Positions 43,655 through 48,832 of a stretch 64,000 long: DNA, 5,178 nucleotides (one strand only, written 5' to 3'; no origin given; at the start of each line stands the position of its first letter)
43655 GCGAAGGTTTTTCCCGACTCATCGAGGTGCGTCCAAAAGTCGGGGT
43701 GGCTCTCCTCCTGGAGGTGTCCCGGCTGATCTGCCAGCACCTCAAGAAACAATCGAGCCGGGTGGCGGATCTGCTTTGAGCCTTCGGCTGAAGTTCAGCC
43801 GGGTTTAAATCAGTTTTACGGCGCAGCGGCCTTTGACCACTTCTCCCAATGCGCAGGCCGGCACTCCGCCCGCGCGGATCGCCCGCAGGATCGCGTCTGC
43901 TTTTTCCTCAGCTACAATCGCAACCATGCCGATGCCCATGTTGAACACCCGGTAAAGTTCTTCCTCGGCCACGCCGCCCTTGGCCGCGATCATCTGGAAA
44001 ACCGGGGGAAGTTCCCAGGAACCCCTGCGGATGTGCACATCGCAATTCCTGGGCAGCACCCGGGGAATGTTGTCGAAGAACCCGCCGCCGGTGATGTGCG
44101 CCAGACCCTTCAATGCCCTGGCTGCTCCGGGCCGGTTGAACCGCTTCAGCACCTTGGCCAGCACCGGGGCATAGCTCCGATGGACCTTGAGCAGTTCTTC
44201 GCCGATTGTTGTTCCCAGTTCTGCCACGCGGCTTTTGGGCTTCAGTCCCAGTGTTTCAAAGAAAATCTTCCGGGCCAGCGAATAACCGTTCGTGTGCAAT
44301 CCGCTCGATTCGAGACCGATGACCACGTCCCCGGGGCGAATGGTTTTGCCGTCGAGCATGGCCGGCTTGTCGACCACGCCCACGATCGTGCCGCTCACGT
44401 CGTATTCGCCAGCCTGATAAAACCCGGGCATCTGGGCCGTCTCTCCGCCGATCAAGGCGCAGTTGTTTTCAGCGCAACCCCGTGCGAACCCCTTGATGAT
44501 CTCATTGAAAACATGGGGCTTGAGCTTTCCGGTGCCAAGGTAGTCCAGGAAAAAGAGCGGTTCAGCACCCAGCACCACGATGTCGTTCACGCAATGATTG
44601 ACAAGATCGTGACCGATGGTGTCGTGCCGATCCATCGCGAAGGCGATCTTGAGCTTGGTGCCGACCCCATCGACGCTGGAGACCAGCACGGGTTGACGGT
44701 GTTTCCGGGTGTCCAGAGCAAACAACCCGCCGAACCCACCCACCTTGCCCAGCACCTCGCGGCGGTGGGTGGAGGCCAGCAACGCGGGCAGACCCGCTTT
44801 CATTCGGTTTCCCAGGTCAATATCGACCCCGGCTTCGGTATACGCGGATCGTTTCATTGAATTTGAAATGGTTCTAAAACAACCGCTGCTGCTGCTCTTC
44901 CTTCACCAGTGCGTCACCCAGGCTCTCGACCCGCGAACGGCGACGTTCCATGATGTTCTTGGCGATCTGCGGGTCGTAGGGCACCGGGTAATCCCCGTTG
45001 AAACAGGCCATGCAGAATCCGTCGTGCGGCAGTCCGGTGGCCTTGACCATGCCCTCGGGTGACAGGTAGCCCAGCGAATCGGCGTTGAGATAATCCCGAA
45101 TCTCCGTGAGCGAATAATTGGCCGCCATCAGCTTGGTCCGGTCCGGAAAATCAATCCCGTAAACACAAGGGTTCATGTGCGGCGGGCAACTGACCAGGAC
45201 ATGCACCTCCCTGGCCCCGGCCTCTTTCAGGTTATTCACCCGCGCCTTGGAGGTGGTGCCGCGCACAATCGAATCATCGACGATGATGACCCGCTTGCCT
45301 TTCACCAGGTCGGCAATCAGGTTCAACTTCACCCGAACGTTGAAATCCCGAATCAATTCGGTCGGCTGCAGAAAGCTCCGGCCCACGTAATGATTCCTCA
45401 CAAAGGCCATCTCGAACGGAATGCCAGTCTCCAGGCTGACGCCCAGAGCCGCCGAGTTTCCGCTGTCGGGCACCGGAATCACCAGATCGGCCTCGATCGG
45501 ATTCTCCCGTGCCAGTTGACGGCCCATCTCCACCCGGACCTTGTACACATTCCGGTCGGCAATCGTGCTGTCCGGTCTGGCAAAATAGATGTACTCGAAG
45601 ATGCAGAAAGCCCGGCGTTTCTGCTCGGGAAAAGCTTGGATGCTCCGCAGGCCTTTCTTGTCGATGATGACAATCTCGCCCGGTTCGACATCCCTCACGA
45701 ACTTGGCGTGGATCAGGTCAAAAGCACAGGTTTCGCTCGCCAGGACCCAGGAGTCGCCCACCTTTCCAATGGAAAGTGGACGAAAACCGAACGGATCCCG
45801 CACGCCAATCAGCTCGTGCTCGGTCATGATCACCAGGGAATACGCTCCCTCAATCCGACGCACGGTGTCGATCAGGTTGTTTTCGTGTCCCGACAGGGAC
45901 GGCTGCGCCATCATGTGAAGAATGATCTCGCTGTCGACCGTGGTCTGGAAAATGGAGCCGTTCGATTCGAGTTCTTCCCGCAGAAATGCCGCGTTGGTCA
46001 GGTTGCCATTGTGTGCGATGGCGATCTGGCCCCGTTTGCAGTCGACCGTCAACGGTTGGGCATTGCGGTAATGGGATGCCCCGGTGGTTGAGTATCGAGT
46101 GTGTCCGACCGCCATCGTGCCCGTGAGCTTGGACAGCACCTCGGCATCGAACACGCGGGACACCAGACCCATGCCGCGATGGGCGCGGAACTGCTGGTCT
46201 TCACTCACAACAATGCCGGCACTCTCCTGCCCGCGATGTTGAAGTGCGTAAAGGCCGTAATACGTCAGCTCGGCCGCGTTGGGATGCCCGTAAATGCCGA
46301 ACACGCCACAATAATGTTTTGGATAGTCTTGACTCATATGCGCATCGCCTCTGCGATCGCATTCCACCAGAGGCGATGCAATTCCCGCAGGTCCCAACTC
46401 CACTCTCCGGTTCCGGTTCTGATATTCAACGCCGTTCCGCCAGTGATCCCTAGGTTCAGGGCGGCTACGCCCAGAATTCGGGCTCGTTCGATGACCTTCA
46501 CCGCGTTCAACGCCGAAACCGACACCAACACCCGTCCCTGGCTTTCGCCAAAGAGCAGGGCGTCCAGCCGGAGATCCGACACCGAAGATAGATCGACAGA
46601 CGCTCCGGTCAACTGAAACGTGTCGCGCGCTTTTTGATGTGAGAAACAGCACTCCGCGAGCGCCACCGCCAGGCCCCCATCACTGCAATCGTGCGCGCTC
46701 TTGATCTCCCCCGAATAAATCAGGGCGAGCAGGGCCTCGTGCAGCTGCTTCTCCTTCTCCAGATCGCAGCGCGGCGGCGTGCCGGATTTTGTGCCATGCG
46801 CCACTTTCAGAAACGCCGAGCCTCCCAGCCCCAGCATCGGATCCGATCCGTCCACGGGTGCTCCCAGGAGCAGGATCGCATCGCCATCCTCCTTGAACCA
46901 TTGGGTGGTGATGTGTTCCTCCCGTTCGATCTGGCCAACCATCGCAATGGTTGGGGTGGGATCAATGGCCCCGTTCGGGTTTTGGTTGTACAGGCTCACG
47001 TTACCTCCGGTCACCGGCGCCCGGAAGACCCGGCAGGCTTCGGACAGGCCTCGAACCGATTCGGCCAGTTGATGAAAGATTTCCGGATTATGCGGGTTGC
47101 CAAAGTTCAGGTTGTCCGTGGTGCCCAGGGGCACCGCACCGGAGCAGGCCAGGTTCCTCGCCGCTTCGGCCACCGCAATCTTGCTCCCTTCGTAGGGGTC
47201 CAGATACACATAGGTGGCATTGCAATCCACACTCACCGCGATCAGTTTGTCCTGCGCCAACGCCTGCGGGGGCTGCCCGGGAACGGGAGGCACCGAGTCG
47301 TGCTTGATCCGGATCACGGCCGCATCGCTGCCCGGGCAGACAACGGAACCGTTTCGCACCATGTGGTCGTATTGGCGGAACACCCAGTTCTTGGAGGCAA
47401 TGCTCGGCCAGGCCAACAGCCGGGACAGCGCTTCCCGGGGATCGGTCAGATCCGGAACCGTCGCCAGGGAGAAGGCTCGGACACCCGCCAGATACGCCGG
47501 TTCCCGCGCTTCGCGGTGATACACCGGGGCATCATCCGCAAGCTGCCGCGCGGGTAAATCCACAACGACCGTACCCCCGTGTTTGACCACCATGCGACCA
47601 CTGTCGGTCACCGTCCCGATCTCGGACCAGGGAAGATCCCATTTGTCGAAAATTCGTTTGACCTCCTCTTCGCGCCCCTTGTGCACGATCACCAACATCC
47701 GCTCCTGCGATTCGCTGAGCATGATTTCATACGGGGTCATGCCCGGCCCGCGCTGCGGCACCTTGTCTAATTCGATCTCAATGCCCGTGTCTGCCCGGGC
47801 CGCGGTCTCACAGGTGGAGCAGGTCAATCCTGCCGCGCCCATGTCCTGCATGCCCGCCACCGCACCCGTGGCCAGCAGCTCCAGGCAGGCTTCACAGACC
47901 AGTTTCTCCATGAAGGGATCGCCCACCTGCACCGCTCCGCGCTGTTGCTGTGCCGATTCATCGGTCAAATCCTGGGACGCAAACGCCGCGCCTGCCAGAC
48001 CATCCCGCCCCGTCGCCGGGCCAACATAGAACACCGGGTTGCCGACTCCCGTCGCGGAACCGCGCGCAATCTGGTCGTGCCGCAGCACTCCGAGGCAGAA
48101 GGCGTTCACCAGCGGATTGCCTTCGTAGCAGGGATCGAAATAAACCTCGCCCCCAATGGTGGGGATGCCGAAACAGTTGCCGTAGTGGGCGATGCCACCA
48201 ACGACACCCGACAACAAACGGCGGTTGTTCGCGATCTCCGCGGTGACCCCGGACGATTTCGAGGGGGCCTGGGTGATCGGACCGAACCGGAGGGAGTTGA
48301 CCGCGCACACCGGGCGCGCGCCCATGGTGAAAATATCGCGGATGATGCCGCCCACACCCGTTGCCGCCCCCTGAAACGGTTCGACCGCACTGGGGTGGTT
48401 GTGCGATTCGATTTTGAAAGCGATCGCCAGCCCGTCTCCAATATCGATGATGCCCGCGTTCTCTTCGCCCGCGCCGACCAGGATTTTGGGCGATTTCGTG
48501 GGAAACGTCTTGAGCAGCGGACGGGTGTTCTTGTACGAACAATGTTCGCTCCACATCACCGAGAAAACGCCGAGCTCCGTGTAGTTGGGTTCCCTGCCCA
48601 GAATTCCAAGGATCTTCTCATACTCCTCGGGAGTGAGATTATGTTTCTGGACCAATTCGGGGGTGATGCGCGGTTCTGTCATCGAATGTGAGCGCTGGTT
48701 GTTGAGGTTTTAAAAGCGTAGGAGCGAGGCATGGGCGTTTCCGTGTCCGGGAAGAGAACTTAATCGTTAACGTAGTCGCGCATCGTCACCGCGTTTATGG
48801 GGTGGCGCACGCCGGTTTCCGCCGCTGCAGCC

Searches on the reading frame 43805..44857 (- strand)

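Call 34: search_protein_families(library=pfam, proteins=[window:43805-44857:-], max_evalue=0.001)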
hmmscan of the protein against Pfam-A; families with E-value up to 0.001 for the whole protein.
window:43805-44857:- (350 aa): 2 families
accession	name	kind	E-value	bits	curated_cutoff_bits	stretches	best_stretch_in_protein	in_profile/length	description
PF02769.27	AIRS_C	-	7.5e-26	91.6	23.1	1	174-344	1-149/156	AIR synthase related protein, C-terminal domain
PF00586.29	AIRS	-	2.8e-25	89.3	24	1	57-162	14-112/112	AIR synthase related protein, N-terminal domain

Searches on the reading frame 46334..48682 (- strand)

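Call 34: search_protein_families(library=pfam, proteins=[window:46334-48682:-], max_evalue=0.001)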
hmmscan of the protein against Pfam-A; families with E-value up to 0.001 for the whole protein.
window:46334-48682:- (782 aa): 3 families
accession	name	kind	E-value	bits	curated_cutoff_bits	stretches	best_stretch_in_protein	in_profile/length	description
PF02769.27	AIRS_C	-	3.9e-56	190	23.1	2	213-367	2-154/156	AIR synthase related protein, C-terminal domain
PF00586.29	AIRS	-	4.5e-52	175.7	24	2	74-199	2-111/112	AIR synthase related protein, N-terminal domain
PF18072.6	FGAR-AT_linker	-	2.1e-15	57.4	26.6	1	13-51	9-50/50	Formylglycinamide ribonucleotide amidotransferase linker domain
